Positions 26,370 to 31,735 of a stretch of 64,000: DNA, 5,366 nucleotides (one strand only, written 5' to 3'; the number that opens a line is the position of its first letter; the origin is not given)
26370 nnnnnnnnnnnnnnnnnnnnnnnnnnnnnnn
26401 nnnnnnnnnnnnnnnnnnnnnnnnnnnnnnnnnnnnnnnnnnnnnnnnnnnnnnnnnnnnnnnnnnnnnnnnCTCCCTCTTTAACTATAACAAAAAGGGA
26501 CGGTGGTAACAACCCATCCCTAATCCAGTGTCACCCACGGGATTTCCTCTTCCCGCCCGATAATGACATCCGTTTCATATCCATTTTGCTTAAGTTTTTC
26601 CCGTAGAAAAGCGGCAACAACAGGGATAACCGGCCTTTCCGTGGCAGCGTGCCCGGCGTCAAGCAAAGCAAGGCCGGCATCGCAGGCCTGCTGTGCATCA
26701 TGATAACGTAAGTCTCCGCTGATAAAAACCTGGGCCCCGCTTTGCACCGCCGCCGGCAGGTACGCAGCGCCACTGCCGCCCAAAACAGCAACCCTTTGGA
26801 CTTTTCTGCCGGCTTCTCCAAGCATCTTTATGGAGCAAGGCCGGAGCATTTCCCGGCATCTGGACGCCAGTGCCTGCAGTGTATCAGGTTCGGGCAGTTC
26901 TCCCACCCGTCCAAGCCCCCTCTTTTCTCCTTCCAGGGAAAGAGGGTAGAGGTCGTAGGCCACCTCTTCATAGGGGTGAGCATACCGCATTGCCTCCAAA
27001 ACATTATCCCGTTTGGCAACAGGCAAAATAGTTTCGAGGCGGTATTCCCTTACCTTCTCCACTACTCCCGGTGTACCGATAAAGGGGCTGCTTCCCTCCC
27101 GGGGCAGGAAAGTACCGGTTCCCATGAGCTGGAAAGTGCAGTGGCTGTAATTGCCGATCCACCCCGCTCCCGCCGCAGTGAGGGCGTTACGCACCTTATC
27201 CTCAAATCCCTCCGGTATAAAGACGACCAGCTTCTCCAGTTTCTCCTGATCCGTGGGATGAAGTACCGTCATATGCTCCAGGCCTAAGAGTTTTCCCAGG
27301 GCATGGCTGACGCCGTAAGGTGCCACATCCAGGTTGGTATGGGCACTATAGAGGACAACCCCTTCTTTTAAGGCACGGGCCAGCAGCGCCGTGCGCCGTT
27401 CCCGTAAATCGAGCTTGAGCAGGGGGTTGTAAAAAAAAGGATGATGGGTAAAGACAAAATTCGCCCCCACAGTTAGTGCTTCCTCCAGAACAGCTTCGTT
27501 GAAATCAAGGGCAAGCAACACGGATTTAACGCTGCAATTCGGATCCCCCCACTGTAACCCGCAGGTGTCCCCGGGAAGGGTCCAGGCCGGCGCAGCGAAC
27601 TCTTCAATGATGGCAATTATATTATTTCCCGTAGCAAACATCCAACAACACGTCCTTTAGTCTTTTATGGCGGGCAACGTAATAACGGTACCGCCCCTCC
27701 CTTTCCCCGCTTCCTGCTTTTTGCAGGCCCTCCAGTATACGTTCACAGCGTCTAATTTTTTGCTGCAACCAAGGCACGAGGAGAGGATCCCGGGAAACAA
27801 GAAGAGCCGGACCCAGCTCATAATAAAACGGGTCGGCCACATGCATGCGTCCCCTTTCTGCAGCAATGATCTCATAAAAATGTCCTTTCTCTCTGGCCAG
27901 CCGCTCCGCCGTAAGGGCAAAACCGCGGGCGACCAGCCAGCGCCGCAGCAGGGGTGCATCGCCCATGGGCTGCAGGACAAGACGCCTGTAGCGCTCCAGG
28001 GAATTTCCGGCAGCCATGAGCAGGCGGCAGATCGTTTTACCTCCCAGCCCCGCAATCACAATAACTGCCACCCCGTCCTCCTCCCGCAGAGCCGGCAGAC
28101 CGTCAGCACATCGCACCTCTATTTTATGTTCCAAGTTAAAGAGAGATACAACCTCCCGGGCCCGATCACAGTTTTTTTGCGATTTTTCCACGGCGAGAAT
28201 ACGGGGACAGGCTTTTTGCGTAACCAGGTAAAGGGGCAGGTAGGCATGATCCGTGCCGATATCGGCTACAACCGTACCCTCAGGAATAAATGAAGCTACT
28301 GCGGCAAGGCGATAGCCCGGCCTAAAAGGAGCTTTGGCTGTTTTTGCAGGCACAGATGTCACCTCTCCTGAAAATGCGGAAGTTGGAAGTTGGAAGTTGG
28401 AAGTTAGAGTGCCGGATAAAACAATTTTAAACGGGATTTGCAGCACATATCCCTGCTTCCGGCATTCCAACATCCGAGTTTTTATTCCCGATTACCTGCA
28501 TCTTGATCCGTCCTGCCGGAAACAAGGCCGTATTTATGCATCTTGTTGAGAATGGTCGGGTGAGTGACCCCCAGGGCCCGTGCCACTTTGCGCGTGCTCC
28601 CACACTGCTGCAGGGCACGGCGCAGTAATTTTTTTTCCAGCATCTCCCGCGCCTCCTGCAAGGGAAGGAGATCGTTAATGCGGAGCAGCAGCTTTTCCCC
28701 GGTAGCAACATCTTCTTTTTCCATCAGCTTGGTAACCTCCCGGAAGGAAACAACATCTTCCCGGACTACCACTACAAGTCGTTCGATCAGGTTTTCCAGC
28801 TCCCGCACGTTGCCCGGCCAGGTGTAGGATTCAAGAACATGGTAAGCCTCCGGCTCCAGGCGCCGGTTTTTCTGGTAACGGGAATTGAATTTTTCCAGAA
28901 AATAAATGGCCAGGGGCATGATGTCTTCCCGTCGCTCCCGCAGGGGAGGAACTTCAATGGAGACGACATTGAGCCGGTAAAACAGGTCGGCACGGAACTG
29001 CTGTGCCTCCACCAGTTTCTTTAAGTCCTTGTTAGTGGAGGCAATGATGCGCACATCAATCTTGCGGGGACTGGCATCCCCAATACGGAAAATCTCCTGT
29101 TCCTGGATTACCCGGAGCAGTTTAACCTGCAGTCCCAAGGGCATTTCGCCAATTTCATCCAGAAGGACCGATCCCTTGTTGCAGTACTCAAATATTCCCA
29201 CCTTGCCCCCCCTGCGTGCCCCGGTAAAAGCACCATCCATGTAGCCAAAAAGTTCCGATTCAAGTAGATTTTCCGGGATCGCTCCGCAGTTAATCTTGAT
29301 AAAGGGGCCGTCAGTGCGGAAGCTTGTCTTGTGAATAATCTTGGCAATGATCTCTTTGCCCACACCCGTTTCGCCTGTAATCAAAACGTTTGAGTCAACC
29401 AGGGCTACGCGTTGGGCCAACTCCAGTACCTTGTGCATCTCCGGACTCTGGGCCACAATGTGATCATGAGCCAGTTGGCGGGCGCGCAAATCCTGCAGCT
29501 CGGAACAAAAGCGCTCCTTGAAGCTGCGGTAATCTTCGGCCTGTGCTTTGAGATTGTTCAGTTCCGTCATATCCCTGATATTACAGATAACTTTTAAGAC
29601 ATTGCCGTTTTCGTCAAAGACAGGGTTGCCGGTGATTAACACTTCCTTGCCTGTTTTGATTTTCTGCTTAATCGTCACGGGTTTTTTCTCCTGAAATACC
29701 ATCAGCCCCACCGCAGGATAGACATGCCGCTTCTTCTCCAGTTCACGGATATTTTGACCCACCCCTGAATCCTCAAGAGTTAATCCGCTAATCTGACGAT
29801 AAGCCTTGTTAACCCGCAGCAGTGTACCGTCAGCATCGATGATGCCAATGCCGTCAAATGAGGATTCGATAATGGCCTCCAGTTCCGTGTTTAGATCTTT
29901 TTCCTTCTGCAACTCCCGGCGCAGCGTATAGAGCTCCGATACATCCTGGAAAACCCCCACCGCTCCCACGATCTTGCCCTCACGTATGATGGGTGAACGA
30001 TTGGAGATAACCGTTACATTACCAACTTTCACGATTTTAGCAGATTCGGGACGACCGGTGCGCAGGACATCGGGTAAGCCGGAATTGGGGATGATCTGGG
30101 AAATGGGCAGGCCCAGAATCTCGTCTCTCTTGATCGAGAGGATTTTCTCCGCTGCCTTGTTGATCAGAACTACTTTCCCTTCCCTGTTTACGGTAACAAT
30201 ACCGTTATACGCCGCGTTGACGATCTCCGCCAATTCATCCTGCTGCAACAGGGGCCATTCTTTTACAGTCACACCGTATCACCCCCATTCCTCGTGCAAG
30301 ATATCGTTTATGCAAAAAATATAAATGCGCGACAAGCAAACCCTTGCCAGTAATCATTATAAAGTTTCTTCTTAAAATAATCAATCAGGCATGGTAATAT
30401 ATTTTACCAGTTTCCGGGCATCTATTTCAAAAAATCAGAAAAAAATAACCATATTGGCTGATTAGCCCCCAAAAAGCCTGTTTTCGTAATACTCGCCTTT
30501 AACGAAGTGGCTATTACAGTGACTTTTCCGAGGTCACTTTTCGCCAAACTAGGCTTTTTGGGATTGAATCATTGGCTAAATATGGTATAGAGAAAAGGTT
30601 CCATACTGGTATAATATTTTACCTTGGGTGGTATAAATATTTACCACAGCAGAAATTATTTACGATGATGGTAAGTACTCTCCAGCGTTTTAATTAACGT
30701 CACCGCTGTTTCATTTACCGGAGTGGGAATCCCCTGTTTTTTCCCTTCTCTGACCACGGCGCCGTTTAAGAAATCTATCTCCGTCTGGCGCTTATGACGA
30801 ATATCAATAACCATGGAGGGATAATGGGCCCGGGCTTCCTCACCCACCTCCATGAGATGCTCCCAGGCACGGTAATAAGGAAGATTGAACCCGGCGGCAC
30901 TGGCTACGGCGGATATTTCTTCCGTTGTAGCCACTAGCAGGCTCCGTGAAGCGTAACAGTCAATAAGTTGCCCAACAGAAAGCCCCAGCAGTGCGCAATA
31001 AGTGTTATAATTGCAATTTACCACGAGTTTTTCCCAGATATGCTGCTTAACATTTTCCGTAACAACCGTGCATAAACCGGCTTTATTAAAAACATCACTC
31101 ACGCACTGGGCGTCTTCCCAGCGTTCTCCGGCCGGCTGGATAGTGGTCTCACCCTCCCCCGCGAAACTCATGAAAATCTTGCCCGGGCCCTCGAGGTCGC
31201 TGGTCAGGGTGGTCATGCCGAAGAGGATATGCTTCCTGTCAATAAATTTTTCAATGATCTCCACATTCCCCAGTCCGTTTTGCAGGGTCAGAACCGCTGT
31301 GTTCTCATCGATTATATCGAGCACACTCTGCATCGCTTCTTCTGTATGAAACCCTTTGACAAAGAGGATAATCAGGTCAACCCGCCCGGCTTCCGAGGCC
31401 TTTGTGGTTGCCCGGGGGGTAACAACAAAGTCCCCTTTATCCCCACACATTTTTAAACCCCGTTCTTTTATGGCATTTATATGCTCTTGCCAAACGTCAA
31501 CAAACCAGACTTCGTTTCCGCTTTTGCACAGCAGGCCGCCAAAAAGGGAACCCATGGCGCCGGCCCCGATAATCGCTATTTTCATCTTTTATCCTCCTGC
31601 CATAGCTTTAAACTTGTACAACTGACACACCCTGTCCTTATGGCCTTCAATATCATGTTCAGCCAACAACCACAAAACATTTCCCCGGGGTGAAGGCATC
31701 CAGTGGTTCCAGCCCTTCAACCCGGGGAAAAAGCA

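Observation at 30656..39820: Sigma-54 regulon coupling a symporter, a DUF2088/LarA-like protein and a KPR-family reductase to an NAD(P)-linked 2-oxoacid:ferredoxin oxidoreductase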

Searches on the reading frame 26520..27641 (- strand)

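Call 41: search_protein_families(library=pfam, proteins=[window:26520-27641:-], max_evalue=0.01)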
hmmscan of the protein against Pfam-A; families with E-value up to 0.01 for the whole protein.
window:26520-27641:- (373 aa): 1 family
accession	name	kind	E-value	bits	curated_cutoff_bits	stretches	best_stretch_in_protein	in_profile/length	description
PF01784.24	DUF34_NIF3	-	6.6e-68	229.5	23.4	1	5-361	3-249/256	Duf34/NIF3 (NGG1p interacting factor 3)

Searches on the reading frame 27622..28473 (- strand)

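Call 3: search_protein_families(library=pfam, proteins=[window:27622-28473:-])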
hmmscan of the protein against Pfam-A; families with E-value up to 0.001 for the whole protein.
window:27622-28473:- (283 aa): 2 families
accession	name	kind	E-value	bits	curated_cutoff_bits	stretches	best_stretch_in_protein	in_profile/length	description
PF04816.18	TrmK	-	5.4e-48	163.7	27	1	69-252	1-186/205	tRNA (adenine(22)-N(1))-methyltransferase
PF12847.13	Methyltransf_18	-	4.3e-46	157.1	27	1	55-203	4-151/151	Methyltransferase domain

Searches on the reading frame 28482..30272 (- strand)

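Call 3: search_protein_families(library=pfam, proteins=[window:28482-30272:-])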
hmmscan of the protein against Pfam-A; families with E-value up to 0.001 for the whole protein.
window:28482-30272:- (596 aa): 11 families
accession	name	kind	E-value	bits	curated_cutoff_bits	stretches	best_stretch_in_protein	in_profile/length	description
PF00158.32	Sigma54_activat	-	6e-68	228.2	20.2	1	272-440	1-168/168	Sigma-54 interaction domain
PF25601.1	AAA_lid_14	-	7e-24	83.9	27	1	445-521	1-78/87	AAA+ ATPase lid domain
PF00989.32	PAS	-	1.1e-20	74.1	22.6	2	130-235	2-113/113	PAS fold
PF13426.13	PAS_9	-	1.9e-19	70.3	27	2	23-113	2-103/103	PAS domain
PF14532.12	Sigma54_activ_2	-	1.8e-18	67.6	25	1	275-444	3-138/138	Sigma-54 interaction domain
PF18024.7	HTH_50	-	1.5e-15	57.1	27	1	538-583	4-49/50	Helix-turn-helix domain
PF08448.16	PAS_4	-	1e-13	51.9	23.1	2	136-238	2-108/110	PAS fold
PF13188.13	PAS_8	-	2.9e-09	36.9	21.8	0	15-64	4-50/65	PAS domain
PF12860.13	PAS_7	-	2.2e-05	25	27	0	140-180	6-46/115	PAS fold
PF02954.25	HTH_8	-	2.4e-05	24.4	22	1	542-581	2-42/42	Bacterial regulatory protein, Fis family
PF07724.20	AAA_2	-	6.4e-05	23.5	27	1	294-425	4-135/166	AAA domain (Cdc48 subfamily)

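Call 5: search_protein_families(library=ncbifam, proteins=[window:28482-30272:-], max_evalue=0.00001)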
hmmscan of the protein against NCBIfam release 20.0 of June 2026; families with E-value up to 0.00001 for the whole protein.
window:28482-30272:- (596 aa): 37 families (the best 25 are shown)
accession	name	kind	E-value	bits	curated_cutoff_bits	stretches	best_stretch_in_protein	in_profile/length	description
NF041552.1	TF_PrdR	equivalog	5.9e-138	460.7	795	2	126-582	131-577/577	sigma-54 dependent transcriptional regulator PrdR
NF008469.0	PRK11361.1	equivalog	4.5e-98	328.9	714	1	232-583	106-456/461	acetoacetate metabolism transcriptional regulator AtoC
TIGR01817.1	nifA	equivalog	1.3e-97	327.8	528.85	1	242-512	168-437/534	nif-specific transcriptional activator NifA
NF003451.0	PRK05022.1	equivalog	9.5e-96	321.5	476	1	243-573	163-500/512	nitric oxide reductase transcriptional regulator NorR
TIGR02915.1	PEP_resp_reg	equivalog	6.1e-95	318.7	502.6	1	267-583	136-444/445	PEP-CTERM-box response regulator transcription factor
TIGR02329.1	propionate_PrpR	equivalog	2.9e-92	310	499.2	1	260-579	203-525/526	propionate catabolism operon regulatory protein PrpR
NF008085.0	PRK10820.1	equivalog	5.5e-90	302.4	576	1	254-590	187-519/520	transcriptional regulator TyrR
NF038308.1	RNA_repair_RtcR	equivalog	1.8e-88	297.7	650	1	236-567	148-496/530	RNA repair transcriptional activator RtcR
NF011953.0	PRK15424.1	equivalog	2.3e-87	293.8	703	1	260-580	210-533/538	propionate catabolism operon regulatory protein PrpR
TIGR01818.1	ntrC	equivalog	2.9e-86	290.1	558.6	1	266-579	130-461/463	nitrogen regulation protein NR(I)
NF050807.1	TransRegFlbDCaul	equivalog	3.4e-86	289.9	750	1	269-581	117-438/454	sigma-54-dependent transcriptional regulator FlbD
NF049963.1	RespRegFlgRCampy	domain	3.7e-79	266.6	750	1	251-527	115-392/429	fla regulon two-component system response regulator FlgR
NF051870.1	NAssimRespRegNtrX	equivalog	1e-78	265.3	600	1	254-582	123-451/452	nitrogen assimilation response regulator NtrX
NF011958.0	PRK15429.1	equivalog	1.2e-78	265.4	830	1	251-583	356-686/692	formate hydrogenlyase transcriptional activator FlhA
NF011695.0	PRK15115.1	equivalog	1.1e-77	261.7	763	1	269-568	134-423/445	two-component system response regulator GlrR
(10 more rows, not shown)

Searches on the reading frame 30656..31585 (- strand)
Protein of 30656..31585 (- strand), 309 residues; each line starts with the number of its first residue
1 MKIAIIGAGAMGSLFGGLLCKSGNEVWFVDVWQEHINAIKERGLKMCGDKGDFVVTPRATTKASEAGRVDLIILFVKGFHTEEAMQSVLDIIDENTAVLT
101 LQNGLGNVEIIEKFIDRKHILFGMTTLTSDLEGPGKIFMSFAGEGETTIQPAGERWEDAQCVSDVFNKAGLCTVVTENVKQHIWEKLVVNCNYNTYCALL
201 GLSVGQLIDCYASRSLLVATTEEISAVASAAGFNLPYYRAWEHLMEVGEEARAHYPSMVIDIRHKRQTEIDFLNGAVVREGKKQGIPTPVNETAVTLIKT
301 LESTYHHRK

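Call 3: search_protein_families(library=pfam, proteins=[window:30656-31585:-])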
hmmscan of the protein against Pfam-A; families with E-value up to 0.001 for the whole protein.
window:30656-31585:- (309 aa): 7 families
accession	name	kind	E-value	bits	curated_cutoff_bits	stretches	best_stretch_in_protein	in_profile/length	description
PF02558.23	ApbA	-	1.1e-42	145.7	22.2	1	3-152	1-148/150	Ketopantoate reductase PanE/ApbA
PF08546.17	ApbA_C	-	2.7e-36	125.1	22.7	1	178-302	1-125/125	Ketopantoate reductase PanE/ApbA C terminal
PF03807.23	F420_oxidored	-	7e-06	27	21.6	1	2-98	1-88/94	NADP oxidoreductase coenzyme F420-dependent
PF03446.21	NAD_binding_2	-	1.8e-05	25.2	21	1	2-97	1-88/161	NAD binding domain of 6-phosphogluconate dehydrogenase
PF03721.20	UDPG_MGDP_dh_N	-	0.00014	22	27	1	1-56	1-56/187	UDP-glucose/GDP-mannose dehydrogenase family, NAD binding domain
PF02737.24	3HCDH_N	-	0.00033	21.1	22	1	2-42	1-41/180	3-hydroxyacyl-CoA dehydrogenase, NAD binding domain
PF01210.29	NAD_Gly3P_dh_N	-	0.00035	21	23.1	1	2-107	1-108/158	NAD-dependent glycerol-3-phosphate dehydrogenase N-terminus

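Call 5: search_protein_families(library=ncbifam, proteins=[window:30656-31585:-], max_evalue=0.00001)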
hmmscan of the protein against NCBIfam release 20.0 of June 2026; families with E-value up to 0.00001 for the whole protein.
window:30656-31585:- (309 aa): 16 families
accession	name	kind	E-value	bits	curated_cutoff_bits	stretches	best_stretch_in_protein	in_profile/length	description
NF005088.0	PRK06522.1-2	subfamily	1.3e-80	270.8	371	1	1-306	1-306/308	2-dehydropantoate 2-reductase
TIGR00745.1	apbA_panE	subfamily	4.1e-76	256.1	141.35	1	2-303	1-303/305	2-dehydropantoate 2-reductase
NF005092.1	PRK06522.2-3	equivalog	6.8e-59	199.4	500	1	1-302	1-295/296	2-dehydropantoate 2-reductase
NF005091.0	PRK06522.2-2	equivalog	1.3e-56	192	252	1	1-303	2-298/302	2-dehydropantoate 2-reductase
NF009543.0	PRK12921.1-5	equivalog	1.4e-53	182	339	1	1-302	1-303/305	oxidoreductase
NF004887.0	PRK06249.1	equivalog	2.2e-49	168.4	360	1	1-303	6-312/316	putative 2-dehydropantoate 2-reductase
NF005087.0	PRK06522.1-1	equivalog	3.2e-44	151.2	351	1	1-307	1-294/296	2-dehydropantoate 2-reductase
NF005089.0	PRK06522.1-4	subfamily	4.1e-42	144.7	223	2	115-304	134-320/326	2-dehydropantoate 2-reductase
NF005094.0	PRK06522.2-5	equivalog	1.1e-40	139.9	382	1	1-302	1-302/307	2-dehydropantoate 2-reductase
NF006083.0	PRK08229.1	equivalog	6.7e-38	130.5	371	2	1-231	3-229/341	2-dehydropantoate 2-reductase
NF005093.0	PRK06522.2-4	equivalog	5.3e-37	127.8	308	1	1-304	4-299/304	2-dehydropantoate 2-reductase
NF004311.0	PRK05708.1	equivalog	1.5e-30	106.1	378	1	2-295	4-290/305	putative 2-dehydropantoate 2-reductase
NF005090.0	PRK06522.2-1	equivalog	7e-22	78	496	1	1-302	3-293/296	2-dehydropantoate 2-reductase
NF009541.0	PRK12921.1-1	equivalog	2e-18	66.7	338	1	2-298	7-289/297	oxidoreductase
NF009542.0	PRK12921.1-4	equivalog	2.8e-16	59.6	288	1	1-302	2-283/286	oxidoreductase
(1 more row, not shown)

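Call 38: search_solved_structures(query=window:30656-31585:-, max_evalue=0.00001, show_alignments=0)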
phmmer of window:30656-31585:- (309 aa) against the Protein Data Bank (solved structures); distinct sequences matched with E-value up to 0.00001: 22.
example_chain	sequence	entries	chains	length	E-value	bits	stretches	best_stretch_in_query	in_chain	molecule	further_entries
3wfi_A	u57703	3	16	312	3.9e-52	180.5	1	1-302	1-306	2-dehydropantoate 2-reductase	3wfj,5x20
8wl3_A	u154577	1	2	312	2e-50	174.9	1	1-302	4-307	2-dehydropantoate 2-reductase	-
2ew2_A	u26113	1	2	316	2.2e-50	174.8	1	1-293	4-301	2-dehydropantoate 2-reductase, putative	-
8wl1_A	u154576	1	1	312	6.1e-50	173.3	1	1-302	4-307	2-dehydropantoate 2-reductase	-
8wl4_A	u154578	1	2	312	1e-49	172.6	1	1-302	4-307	2-dehydropantoate 2-reductase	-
5hws_A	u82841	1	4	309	1.8e-41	145.5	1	1-302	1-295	2-dehydropantoate 2-reductase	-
5ayv_A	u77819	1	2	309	3.4e-41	144.6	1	1-302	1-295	2-dehydropantoate 2-reductase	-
3hwr_A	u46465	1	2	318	6.9e-40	140.3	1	1-307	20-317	2-dehydropantoate 2-reductase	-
3hn2_A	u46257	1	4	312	5.9e-34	120.8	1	1-308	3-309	2-dehydropantoate 2-reductase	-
1yjq_A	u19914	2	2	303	2.6e-27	99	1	1-306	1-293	2-dehydropantoate 2-reductase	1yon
2ofp_A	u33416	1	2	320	3.2e-27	98.7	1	1-306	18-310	Ketopantoate reductase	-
1ks9_A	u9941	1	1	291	2.3e-26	95.9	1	1-303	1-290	2-DEHYDROPANTOATE 2-REDUCTASE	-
5zik_A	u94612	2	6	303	1.4e-22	83.5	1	4-294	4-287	Probable 2-dehydropantoate 2-reductase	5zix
6k1r_A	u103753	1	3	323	1.7e-22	83.2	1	4-294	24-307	Probable 2-dehydropantoate 2-reductase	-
3i83_A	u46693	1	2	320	6.8e-22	81.2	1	2-302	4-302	2-dehydropantoate 2-reductase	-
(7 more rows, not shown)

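Call 81: search_solved_structures(query=window:30656-31585:-, max_evalue=1e-45, show_alignments=3)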
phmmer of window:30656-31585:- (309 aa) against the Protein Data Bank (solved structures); distinct sequences matched with E-value up to 1e-45: 5.
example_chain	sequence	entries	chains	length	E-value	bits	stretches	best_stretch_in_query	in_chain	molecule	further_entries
3wfi_A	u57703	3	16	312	3.9e-52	180.5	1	1-302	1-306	2-dehydropantoate 2-reductase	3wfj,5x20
8wl3_A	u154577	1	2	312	2e-50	174.9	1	1-302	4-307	2-dehydropantoate 2-reductase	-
2ew2_A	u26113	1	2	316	2.2e-50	174.8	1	1-293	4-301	2-dehydropantoate 2-reductase, putative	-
8wl1_A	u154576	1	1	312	6.1e-50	173.3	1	1-302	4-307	2-dehydropantoate 2-reductase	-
8wl4_A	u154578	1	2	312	1e-49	172.6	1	1-302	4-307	2-dehydropantoate 2-reductase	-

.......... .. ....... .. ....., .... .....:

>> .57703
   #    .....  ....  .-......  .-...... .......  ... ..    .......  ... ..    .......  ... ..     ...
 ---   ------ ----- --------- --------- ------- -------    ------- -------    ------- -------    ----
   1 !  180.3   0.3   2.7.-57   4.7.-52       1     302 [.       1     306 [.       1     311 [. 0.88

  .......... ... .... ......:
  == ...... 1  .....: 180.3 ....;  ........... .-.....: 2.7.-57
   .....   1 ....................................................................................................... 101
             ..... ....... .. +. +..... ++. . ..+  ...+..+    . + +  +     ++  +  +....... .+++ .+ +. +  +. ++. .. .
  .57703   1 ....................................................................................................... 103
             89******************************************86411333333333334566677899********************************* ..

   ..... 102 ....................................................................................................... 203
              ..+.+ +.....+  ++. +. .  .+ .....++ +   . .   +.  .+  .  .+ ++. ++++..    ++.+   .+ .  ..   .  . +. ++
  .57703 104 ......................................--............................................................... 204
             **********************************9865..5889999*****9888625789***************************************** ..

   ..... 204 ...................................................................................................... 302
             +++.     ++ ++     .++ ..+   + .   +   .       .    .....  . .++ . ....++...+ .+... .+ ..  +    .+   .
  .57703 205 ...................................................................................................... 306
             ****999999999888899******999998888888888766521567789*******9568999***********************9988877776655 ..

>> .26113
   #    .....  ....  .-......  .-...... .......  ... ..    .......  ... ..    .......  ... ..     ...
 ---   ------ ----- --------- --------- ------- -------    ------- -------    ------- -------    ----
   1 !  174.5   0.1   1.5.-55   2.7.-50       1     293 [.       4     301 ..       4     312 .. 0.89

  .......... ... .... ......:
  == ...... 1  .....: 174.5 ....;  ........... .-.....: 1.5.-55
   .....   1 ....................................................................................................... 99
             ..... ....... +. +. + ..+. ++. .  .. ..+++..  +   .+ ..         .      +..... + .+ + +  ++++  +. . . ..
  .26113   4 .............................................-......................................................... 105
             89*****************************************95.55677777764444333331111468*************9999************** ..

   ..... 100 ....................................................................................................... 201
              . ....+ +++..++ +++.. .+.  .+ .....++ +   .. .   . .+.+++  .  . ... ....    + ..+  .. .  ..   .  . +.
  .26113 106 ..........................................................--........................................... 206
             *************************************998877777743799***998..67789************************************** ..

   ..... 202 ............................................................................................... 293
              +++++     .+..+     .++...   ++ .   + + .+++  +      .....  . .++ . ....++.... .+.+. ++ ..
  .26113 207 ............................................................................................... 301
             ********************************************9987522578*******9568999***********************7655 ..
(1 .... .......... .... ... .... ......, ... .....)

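Call 91: find_homologous_proteins(query=window:30656-31585:-, max_evalue=1e-40)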
Query window:30656-31585:- (309 aa): 3090 proteins with E <= 1e-40 among 8000 candidates; the best 120 are listed.
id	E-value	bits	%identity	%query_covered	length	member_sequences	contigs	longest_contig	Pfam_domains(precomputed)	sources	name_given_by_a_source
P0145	3.9e-206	701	100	100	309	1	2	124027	PF02558.23,PF03446.22,PF08546.18,PF03807.24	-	-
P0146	6.1e-173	592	84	100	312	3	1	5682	PF02558.23,PF08546.18,PF03807.24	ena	-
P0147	1.9e-169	581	83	100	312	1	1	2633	PF02558.23,PF08546.18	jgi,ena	-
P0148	1.6e-167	574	82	100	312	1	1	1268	PF02558.23,PF08546.18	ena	-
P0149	6.0e-165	566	81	100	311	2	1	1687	PF02558.23,PF08546.18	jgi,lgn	-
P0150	1.4e-87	312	49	100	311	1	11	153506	PF02558.23,PF03721.21,PF08546.18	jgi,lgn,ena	-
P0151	1.9e-82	295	49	99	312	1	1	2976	PF02558.23,PF03446.22,PF01210.30,PF08546.18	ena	-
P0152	2.6e-82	294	47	100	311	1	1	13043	PF02558.23,PF08546.18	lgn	-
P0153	5.5e-82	293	49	100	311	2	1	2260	PF02558.23,PF03446.22,PF08546.18,PF02737.25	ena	-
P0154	3.1e-81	291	49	99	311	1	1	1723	PF02558.23,PF01210.30,PF08546.18,PF02737.25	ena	-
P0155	9.9e-81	289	49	100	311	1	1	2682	PF02558.23,PF08546.18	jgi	-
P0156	1.0e-80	289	48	100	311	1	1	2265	PF02558.23,PF01210.30,PF03721.21,PF08546.18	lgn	-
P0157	1.5e-80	289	47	99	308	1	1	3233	PF02558.23,PF08546.18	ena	-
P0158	2.4e-80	288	49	100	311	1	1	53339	PF02558.23,PF08546.18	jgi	jgi:2-dehydropantoate 2-reductase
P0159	3.4e-80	288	47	99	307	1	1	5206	PF02558.23,PF03446.22,PF08546.18,PF03807.24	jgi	jgi:2-dehydropantoate 2-reductase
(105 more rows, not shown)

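Call 92: find_encoding_contigs(protein=P0146, flank=10000, max_places=3)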
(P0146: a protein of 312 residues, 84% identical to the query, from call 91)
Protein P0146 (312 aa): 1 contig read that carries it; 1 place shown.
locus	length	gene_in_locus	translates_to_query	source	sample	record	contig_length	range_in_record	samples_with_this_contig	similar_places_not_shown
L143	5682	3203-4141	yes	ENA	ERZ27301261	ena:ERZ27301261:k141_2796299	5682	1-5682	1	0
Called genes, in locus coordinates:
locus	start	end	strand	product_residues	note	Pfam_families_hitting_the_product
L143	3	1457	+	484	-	?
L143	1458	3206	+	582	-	PF02538:Hydantoinase_B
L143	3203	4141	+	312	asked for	PF02558:ApbA, PF03807:F420_oxidored (weak), PF08546:ApbA_C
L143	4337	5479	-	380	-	PF25198:Spore_GerAC_N, PF05504:Spore_GerAC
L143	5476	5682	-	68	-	?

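Call 93: find_encoding_contigs(protein=P0147, flank=10000, max_places=2)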
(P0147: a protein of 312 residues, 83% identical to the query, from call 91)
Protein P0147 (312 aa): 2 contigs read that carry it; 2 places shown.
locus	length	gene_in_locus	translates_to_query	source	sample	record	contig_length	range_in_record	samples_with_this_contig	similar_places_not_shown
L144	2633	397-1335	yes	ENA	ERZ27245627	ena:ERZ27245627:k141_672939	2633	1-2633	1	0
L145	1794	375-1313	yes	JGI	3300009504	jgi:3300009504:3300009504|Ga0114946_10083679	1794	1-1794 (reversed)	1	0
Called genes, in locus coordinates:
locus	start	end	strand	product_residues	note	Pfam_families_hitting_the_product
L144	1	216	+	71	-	?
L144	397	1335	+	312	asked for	PF02558:ApbA, PF08546:ApbA_C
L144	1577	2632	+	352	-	?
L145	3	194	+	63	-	?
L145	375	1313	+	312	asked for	PF02558:ApbA, PF08546:ApbA_C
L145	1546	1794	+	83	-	?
